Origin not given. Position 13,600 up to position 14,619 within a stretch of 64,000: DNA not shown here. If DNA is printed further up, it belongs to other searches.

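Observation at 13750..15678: Bactofilin gene sandwiched by two paralogous membrane-anchored coiled-coil genes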

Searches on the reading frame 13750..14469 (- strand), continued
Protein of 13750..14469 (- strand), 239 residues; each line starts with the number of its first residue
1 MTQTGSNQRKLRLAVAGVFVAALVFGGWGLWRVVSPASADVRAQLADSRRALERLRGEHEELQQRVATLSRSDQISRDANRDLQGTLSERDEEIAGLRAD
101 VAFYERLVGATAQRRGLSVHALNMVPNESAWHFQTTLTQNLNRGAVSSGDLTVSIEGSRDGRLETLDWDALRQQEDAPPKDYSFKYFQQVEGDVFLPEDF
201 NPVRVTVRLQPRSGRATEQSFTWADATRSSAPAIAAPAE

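Call 48: find_homologous_proteins(query=A5, max_evalue=0.00001)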
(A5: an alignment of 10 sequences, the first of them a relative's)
Query A5 (10 sequences) (248 aa, profile of the alignment): 156 proteins with E <= 0.00001 among 8000 candidates; the best 120 are listed.
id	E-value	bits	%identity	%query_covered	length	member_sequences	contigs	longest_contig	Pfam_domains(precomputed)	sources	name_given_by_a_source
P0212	4.4e-85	303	37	54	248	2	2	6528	PF20567.4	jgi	jgi:hypothetical protein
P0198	4.0e-82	293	100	100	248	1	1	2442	PF20567.4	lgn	-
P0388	8.8e-80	286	37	97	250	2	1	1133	PF20567.4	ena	-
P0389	5.4e-78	280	41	64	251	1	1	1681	PF20567.4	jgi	jgi:hypothetical protein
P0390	1.3e-77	279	42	72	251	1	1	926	PF20567.4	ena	-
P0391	8.4e-77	276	38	85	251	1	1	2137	PF20567.4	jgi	jgi:hypothetical protein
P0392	1.0e-76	276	33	84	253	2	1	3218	PF20567.4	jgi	jgi:hypothetical protein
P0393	1.2e-76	275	44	97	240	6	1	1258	PF20567.4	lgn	-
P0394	2.3e-76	275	44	71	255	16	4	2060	PF20567.4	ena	-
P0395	1.3e-75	272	38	87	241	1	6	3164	PF20567.4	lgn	-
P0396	7.2e-75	270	36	98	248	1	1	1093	PF20567.4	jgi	jgi:hypothetical protein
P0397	1.4e-74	269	38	96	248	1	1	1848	PF20567.4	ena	-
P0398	4.5e-74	267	41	96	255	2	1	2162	PF20567.4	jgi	jgi:hypothetical protein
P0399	6.5e-74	266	50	98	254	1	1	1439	PF20567.4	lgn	-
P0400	8.7e-74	266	42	96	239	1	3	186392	PF20567.4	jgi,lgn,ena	-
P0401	1.5e-73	265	41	84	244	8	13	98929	PF20567.4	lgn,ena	-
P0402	1.6e-73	265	39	97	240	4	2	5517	PF20567.4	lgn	-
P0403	3.6e-73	264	38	96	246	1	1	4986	PF20567.4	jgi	jgi:Family of unknown function (DUF6776)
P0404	5.9e-73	263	40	96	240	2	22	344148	PF20567.4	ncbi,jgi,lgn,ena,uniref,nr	ncbi:DUF6776 family protein [Dokdonella fugitiva]|jgi:hypothetical protein|uniref:Transmembrane prot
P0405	9.0e-73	263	40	88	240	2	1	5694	PF20567.4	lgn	-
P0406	9.6e-73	263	44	98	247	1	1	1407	PF20567.4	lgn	-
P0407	1.1e-72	263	45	73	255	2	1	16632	PF20567.4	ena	-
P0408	4.2e-72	261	40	76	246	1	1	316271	PF20567.4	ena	-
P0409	4.4e-72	260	42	86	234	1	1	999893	PF20567.4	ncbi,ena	-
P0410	4.7e-72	260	39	96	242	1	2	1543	PF20567.4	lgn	-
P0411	6.3e-72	260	38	95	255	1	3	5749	PF20567.4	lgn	-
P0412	1.4e-71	259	47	98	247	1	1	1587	PF20567.4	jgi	jgi:hypothetical protein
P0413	1.4e-71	259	42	96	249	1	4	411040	PF20567.4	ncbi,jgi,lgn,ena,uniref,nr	ncbi:DUF6776 family protein [Fulvimonas soli]|jgi:hypothetical protein|uniref:Uncharacterized protei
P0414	1.7e-71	259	41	77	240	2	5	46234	PF20567.4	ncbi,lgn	-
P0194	2.0e-71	258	63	98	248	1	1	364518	PF20567.4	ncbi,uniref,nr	ncbi:DUF6776 family protein [Oleiagrimonas sp. C23AA]|uniref:DUF6776 family protein n=1 Tax=Oleiagri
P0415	2.2e-71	258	44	90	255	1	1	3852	PF20567.4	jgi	jgi:hypothetical protein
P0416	2.3e-71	258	37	96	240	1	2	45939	PF20567.4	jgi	jgi:hypothetical protein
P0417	2.7e-71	258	44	60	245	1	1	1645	PF20567.4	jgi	jgi:FtsZ-binding cell division protein ZapB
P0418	2.9e-71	258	39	96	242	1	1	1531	PF20567.4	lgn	-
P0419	3.7e-71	257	40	88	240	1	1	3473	PF20567.4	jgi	jgi:hypothetical protein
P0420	3.7e-71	257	43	73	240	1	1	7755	PF20567.4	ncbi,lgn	-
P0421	4.3e-71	257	43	96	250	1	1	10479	PF20567.4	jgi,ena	jgi:hypothetical protein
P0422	5.0e-71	257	38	97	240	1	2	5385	PF20567.4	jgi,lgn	jgi:hypothetical protein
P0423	5.7e-71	257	41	75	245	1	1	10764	PF20567.4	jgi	jgi:uncharacterized protein DUF6776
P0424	1.1e-70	256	45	98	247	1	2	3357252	PF20567.4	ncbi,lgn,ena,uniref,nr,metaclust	ncbi:DUF6776 family protein [Oleiagrimonas soli]|uniref:Uncharacterized protein n=1 Tax=Oleiagrimona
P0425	1.9e-70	255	42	98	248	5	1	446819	PF20567.4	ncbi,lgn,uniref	ncbi:hypothetical protein P3W24_14895 [Luteibacter sp. PPL201]|uniref:Uncharacterized protein n=1 Ta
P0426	2.7e-70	255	39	96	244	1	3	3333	PF20567.4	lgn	-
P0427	3.3e-70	254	40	97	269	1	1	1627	PF20567.4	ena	-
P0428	3.6e-70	254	38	96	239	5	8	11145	PF20567.4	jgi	jgi:hypothetical protein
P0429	4.1e-70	254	46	98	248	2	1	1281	PF20567.4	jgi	-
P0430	6.2e-70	253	39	96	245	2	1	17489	PF20567.4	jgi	jgi:hypothetical protein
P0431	8.5e-70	253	40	90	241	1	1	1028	PF20567.4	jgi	jgi:hypothetical protein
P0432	9.2e-70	253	38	71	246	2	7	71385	PF20567.4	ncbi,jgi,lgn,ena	jgi:hypothetical protein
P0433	9.9e-70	253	36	95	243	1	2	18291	PF20567.4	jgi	-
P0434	2.7e-69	251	39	96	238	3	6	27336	PF20567.4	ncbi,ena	-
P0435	3.4e-69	251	61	98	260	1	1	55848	PF20567.4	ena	-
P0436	3.4e-69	251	36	86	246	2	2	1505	PF20567.4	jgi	jgi:hypothetical protein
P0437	3.5e-69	251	48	98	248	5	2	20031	PF20567.4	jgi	jgi:hypothetical protein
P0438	3.8e-69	251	35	96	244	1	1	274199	PF20567.4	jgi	jgi:hypothetical protein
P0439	5.2e-69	250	29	85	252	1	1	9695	PF20567.4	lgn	-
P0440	5.4e-69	250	37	98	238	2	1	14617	PF20567.4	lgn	-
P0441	5.7e-69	250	41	90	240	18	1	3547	PF20567.4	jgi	jgi:hypothetical protein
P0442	8.4e-69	250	41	78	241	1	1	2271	PF20567.4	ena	-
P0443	1.2e-68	249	43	70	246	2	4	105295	PF20567.4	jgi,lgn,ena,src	jgi:hypothetical protein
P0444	1.5e-68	249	45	98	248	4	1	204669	PF20567.4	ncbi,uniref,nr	ncbi:DUF6776 family protein [Oleiagrimonas sp. MCCC 1A03011]|uniref:DUF6776 family protein n=1 Tax=O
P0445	1.5e-68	249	47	98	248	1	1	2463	PF20567.4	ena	-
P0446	2.0e-68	249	40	96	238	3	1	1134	PF20567.4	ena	-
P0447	2.3e-68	248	37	77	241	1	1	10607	PF20567.4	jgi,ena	-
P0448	2.3e-68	248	42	73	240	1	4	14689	PF20567.4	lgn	-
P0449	2.4e-68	248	37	96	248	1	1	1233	PF20567.4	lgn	-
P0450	2.6e-68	248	39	96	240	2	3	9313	PF20567.4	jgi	jgi:hypothetical protein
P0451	4.0e-68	248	38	96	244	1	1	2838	PF20567.4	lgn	-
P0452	4.8e-68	247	38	85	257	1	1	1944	PF20567.4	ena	-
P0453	6.3e-68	247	39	66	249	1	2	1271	PF20567.4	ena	-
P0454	1.0e-67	246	43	75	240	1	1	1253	PF20567.4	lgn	-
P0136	1.1e-67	246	35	97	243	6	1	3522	PF20567.4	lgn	-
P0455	1.2e-67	246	36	96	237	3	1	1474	PF20567.4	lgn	-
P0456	1.4e-67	246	47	98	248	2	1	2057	PF20567.4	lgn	-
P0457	1.6e-67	246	47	98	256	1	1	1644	PF20567.4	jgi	jgi:hypothetical protein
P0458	1.7e-67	245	36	87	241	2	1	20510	PF20567.4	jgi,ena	-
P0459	2.6e-67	245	35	96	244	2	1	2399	PF20567.4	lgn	-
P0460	2.8e-67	245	40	90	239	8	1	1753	PF20567.4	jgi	jgi:hypothetical protein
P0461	2.9e-67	245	36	87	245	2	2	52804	PF20567.4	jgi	jgi:hypothetical protein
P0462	3.1e-67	245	40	98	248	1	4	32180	PF20567.4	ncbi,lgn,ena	-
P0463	3.1e-67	245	39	96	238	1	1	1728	PF20567.4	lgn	-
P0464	3.5e-67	244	39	90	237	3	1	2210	PF20567.4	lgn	-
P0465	3.6e-67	244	40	91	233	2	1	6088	PF20567.4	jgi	jgi:hypothetical protein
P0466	3.8e-67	244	41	70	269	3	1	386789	PF20567.4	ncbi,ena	-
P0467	6.4e-67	244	40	100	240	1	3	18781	PF20567.4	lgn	-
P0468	7.6e-67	243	38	98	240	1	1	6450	PF20567.4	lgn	-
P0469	8.6e-67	243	48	98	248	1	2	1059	PF20567.4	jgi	-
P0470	1.0e-66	243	39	90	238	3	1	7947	PF20567.4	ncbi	ncbi:MAG: DUF6776 family protein [Dokdonella sp.]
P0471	1.1e-66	243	36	96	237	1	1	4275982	PF20567.4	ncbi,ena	-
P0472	1.9e-66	242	38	85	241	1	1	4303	PF20567.4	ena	-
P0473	1.9e-66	242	31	82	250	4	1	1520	PF20567.4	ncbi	-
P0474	2.3e-66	242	44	98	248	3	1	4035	PF20567.4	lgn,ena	-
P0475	2.6e-66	242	37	85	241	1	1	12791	PF20567.4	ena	-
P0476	3.2e-66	241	35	71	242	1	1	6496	PF20567.4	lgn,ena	-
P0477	3.9e-66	241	44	99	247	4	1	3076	PF20567.4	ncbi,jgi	jgi:hypothetical protein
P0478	4.2e-66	241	40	87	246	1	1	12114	PF20567.4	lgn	-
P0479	5.7e-66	240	38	96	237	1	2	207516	PF20567.4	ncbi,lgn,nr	ncbi:MAG: hypothetical protein IPP82_09415 [Xanthomonadales bacterium]|nr:hypothetical protein [Xant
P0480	5.7e-66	240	47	98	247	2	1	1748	PF20567.4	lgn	-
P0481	7.5e-66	240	38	96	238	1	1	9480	PF20567.4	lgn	-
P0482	7.7e-66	240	37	81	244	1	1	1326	PF20567.4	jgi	jgi:hypothetical protein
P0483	1.1e-65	240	35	85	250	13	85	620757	PF20567.4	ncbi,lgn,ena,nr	ncbi:MAG: hypothetical protein H7A20_12695 [Rhodanobacteraceae bacterium]|nr:hypothetical protein [R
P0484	1.1e-65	240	44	69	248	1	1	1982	PF20567.4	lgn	-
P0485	1.2e-65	239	45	98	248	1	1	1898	PF20567.4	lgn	-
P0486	1.2e-65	239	39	86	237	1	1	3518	PF20567.4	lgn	-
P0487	1.3e-65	239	40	91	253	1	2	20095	PF20567.4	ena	-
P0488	1.3e-65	239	32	88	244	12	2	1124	PF20567.4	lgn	-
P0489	1.8e-65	239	41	96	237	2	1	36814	PF20567.4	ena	-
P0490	2.3e-65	238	40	77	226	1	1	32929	PF20567.4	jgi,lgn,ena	-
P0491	2.6e-65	238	40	89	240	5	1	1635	PF20567.4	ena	-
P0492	2.7e-65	238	40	73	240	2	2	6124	PF20567.4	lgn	-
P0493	3.9e-65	238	38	86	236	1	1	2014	PF20567.4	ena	-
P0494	4.6e-65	237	38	83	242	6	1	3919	PF20567.4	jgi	jgi:hypothetical protein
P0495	5.5e-65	237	41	86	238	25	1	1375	PF20567.4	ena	-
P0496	7.6e-65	237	40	75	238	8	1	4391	PF20567.4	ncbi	-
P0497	8.2e-65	237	39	96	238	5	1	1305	PF20567.4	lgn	-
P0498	1.2e-64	236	39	88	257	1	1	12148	PF20567.4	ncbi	-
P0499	1.4e-64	236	39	96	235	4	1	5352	PF20567.4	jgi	-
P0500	1.7e-64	236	41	98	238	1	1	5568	PF20567.4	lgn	-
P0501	1.8e-64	236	38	96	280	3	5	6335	PF20567.4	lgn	-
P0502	1.8e-64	236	32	85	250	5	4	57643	PF20567.4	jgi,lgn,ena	-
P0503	2.0e-64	235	45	89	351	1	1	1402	PF20567.4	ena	-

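Call 49: find_encoding_contigs(protein=P0404, flank=4000, max_places=1)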
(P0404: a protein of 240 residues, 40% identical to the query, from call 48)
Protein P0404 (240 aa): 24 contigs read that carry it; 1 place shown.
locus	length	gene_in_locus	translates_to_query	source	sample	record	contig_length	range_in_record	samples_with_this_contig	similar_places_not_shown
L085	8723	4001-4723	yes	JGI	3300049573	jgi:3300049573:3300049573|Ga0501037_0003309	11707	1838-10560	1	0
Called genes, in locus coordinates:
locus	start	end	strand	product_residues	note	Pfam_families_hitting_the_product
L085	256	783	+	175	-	PF00293:NUDIX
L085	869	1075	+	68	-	PF04324:Fer2_BFD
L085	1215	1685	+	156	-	PF00210:Ferritin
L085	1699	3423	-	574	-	PF00563:EAL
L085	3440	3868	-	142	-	PF03653:UPF0093, PF05425:CopD (weak)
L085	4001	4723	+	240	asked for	PF20567:DUF6776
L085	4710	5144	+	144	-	PF04519:Bactofilin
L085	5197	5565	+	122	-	PF01521:Fe-S_biosyn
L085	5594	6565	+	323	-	PF09296:NUDIX-like, PF00293:NUDIX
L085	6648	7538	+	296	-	PF03186:CobD_Cbib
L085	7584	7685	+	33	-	-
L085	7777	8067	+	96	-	PF13670:PepSY_2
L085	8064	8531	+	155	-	PF10029:DUF2271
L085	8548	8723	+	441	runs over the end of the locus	?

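Call 50: find_encoding_contigs(protein=P0424, flank=4000, max_places=1)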
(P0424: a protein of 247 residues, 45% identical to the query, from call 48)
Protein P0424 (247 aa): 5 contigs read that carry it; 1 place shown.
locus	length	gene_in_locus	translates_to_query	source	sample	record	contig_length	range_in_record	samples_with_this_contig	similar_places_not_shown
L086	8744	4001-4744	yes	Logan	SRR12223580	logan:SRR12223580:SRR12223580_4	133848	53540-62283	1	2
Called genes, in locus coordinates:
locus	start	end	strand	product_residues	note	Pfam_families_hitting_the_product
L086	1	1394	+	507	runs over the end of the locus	PF02391:MoaE, PF00899:ThiF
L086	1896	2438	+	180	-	PF00293:NUDIX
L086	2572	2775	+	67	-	PF04324:Fer2_BFD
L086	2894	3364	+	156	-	PF00210:Ferritin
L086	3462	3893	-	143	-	PF03653:UPF0093, PF05425:CopD (weak)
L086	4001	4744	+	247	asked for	PF20567:DUF6776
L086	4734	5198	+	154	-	PF04519:Bactofilin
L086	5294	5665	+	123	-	PF01521:Fe-S_biosyn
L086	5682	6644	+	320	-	PF09297:Zn_ribbon_NUD, PF00293:NUDIX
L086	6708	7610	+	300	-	PF03186:CobD_Cbib (weak)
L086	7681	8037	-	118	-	-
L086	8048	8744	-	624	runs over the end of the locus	PF07690:MFS_1, PF05977:MFS_3 (weak), PF01553:Acyltransferase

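Call 51: find_encoding_contigs(protein=P0471, flank=4000, max_places=1)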
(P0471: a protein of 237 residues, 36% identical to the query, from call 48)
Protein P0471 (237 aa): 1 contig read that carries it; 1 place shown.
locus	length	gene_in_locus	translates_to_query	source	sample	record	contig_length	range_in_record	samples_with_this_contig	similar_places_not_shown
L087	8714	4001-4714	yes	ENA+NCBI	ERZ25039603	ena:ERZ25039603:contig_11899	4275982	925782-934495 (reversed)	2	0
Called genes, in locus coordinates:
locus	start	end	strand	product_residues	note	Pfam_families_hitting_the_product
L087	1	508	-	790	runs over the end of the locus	PF00512:HisKA, PF02518:HATPase_c, PF00072:Response_reg, PF01627:Hpt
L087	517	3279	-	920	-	PF00072:Response_reg, PF00990:GGDEF, PF00563:EAL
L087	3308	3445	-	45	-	-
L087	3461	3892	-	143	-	PF03653:UPF0093, PF05425:CopD (weak)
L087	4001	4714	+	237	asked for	PF20567:DUF6776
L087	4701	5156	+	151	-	PF04519:Bactofilin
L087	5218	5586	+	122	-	PF01521:Fe-S_biosyn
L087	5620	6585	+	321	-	PF09296:NUDIX-like (weak), PF00293:NUDIX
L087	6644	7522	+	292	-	PF03186:CobD_Cbib (weak)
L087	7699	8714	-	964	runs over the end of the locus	PF13360:PQQ_2 (faint)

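Call 52: find_encoding_contigs(protein=P0271, flank=4000, max_places=1)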
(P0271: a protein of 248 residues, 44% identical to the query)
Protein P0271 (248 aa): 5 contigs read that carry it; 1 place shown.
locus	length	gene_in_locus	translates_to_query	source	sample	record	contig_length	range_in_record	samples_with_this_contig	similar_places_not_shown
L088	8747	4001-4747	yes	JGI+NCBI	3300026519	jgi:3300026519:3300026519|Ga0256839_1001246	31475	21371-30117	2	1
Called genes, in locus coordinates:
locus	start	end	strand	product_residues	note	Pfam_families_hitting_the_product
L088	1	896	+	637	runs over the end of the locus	PF00034:Cytochrom_C, PF13442:Cytochrome_CBB3, PF00034:Cytochrom_C, PF13442:Cytochrome_CBB3, PF00034:Cytochrom_C, PF13442:Cytochrome_CBB3, PF00034:Cytochrom_C, PF13442:Cytochrome_CBB3, +2 more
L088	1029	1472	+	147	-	PF02635:DsrE (faint)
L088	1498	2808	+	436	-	PF13609:Porin_4 (faint), PF07396:Porin_O_P (faint)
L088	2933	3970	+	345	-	PF01118:Semialdhyde_dh, PF22698:Semialdhyde_dhC_1, PF02774:Semialdhyde_dhC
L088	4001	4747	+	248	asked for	PF20567:DUF6776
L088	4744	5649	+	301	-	PF00246:Peptidase_M14, PF24827:AstE_AspA_cat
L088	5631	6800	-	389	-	PF03734:YkuD, PF24125:Cds6_C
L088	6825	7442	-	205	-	PF08239:SH3_3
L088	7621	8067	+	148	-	PF04519:Bactofilin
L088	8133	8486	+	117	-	PF01521:Fe-S_biosyn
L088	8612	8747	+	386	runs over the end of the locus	PF00285:Citrate_synt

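Call 59: find_related_loci(query=A6, collection=metagenome_contigs, flank=4000)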
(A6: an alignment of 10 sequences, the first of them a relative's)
Query A6 (240 aa) in metagenome_contigs; peptide patterns used: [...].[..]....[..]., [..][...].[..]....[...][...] (x = any residue, [..] = any of these).
600 stretches matched a pattern (row limit reached: there are more); 519 encode a relative of the query (tblastn E <= 1e-3); the best 80 are kept; 80 distinct loci.
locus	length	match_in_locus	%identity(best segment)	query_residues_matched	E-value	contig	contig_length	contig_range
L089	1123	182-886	38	1-236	1e-50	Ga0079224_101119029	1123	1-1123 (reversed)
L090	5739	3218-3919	36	3-237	4e-45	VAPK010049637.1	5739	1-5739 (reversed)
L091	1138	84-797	36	1-236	4e-47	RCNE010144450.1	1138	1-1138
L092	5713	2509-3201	34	6-237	2e-44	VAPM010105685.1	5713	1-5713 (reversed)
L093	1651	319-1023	38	1-235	3e-45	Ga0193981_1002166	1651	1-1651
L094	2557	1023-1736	37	1-236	4e-44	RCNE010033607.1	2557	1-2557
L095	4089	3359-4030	38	9-236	8e-43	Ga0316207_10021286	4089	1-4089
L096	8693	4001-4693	34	6-237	6e-43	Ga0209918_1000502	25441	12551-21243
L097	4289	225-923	38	6-237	7e-43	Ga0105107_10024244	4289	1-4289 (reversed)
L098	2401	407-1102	35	5-236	5e-43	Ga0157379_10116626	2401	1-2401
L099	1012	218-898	35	7-229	2e-44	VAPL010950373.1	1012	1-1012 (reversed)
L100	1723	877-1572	38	5-239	1e-42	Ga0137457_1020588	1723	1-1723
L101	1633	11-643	37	29-240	1e-42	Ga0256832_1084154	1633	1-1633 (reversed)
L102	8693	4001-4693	35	6-237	6e-42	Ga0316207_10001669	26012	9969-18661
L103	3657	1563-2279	36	1-240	2e-41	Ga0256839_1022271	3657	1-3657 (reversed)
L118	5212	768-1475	38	3-235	4e-40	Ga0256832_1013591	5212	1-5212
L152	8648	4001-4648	34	3-218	2e-37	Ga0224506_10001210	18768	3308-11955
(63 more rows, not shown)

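Call 70: search_protein_families(library=pfam, proteins=[L152:4764-5660:+, L152:5642-6943:-, L152:6967-7935:-, L152:7995-8633:-, L152:2958-3989:+], max_evalue=0.001)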
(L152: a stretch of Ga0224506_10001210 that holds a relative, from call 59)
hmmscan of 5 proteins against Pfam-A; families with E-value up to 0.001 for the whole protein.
L152:4764-5660:+ (298 aa): 2 families
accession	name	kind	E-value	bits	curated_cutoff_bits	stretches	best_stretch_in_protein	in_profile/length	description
PF00246.29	Peptidase_M14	-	2.9e-14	53.8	21.6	1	75-202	41-183/286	Zinc carboxypeptidase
PF24827.1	AstE_AspA_cat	-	5.3e-11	42.8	25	1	80-153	2-70/192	Succinylglutamate desuccinylase/Aspartoacylase catalytic domain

L152:5642-6943:- (433 aa): 2 families
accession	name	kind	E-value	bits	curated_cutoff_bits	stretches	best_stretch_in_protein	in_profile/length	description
PF24125.1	Cds6_C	-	2.6e-24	86.1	27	1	323-430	2-110/111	Cds6 C-terminal NTF2-like domain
PF03734.19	YkuD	-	2.4e-22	80.5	23.4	1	170-304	2-146/146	L,D-transpeptidase catalytic domain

L152:6967-7935:- (322 aa): 21 families
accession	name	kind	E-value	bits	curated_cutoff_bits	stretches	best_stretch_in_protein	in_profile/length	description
PF24125.1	Cds6_C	-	1e-15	58.4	27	1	214-318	2-110/111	Cds6 C-terminal NTF2-like domain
PF13431.12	TPR_17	-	6.5e-15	54.5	24.4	1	85-112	6-33/34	Tetratricopeptide repeat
PF14559.12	TPR_19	-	2.7e-13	50.5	25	2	34-98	1-65/68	Tetratricopeptide repeat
PF13432.12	TPR_16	-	5.7e-13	49.5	32.7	1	29-92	2-65/65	Tetratricopeptide repeat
PF13428.12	TPR_14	-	1.7e-12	47.1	23.5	0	92-134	1-43/44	Tetratricopeptide repeat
PF13414.12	TPR_11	-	6.2e-10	39.1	26.8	1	101-139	3-41/42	TPR repeat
PF00515.34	TPR_1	-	6.1e-09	35.8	27.8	0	93-124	2-33/34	Tetratricopeptide repeat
PF13174.12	TPR_6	-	7.5e-09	36.1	26.3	0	59-90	1-32/33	Tetratricopeptide repeat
PF13371.12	TPR_9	-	3.2e-08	33.9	35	0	88-127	25-64/73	Tetratricopeptide repeat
PF07719.23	TPR_2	-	2.7e-07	30.6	27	0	92-119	1-28/34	Tetratricopeptide repeat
PF13424.12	TPR_12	-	3.6e-07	30.7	30.1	1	95-150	6-74/77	Tetratricopeptide repeat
PF12895.13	ANAPC3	-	6.1e-07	30.1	27.2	1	43-116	8-80/82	Anaphase-promoting complex, cyclosome, subunit 3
PF20225.4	DUF6584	-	7.3e-07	29.8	27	0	70-111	15-56/171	Family of unknown function (DUF6584)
PF13181.12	TPR_8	-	2e-05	24.8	25.7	0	94-119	3-28/34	Tetratricopeptide repeat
PF22860.2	DUF7017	-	7.8e-05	23.1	27.5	0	98-173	7-85/141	Domain of unknown function (DUF7017)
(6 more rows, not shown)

L152:7995-8633:- (212 aa): 2 families
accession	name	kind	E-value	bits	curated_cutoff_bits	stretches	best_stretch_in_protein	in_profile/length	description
PF08239.17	SH3_3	-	1.1e-07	32.3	27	1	14-61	4-52/54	Bacterial SH3 domain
PF06810.17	Phage_scaffold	-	0.00012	22.5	35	1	69-158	3-94/170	Phage capsid assembly scaffolding protein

L152:2958-3989:+ (343 aa): 3 families
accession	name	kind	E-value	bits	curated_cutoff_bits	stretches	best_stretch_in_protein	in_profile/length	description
PF22698.1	Semialdhyde_dhC_1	-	9.5e-59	198.4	27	1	149-311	1-165/165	Semialdehyde dehydrogenase, dimerisation domain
PF01118.30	Semialdhyde_dh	-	4.7e-37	127.5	26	1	3-141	1-121/121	Semialdehyde dehydrogenase, NAD binding domain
PF02774.23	Semialdhyde_dhC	-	8.6e-20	72.1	26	1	160-314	3-184/184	Semialdehyde dehydrogenase, dimerisation domain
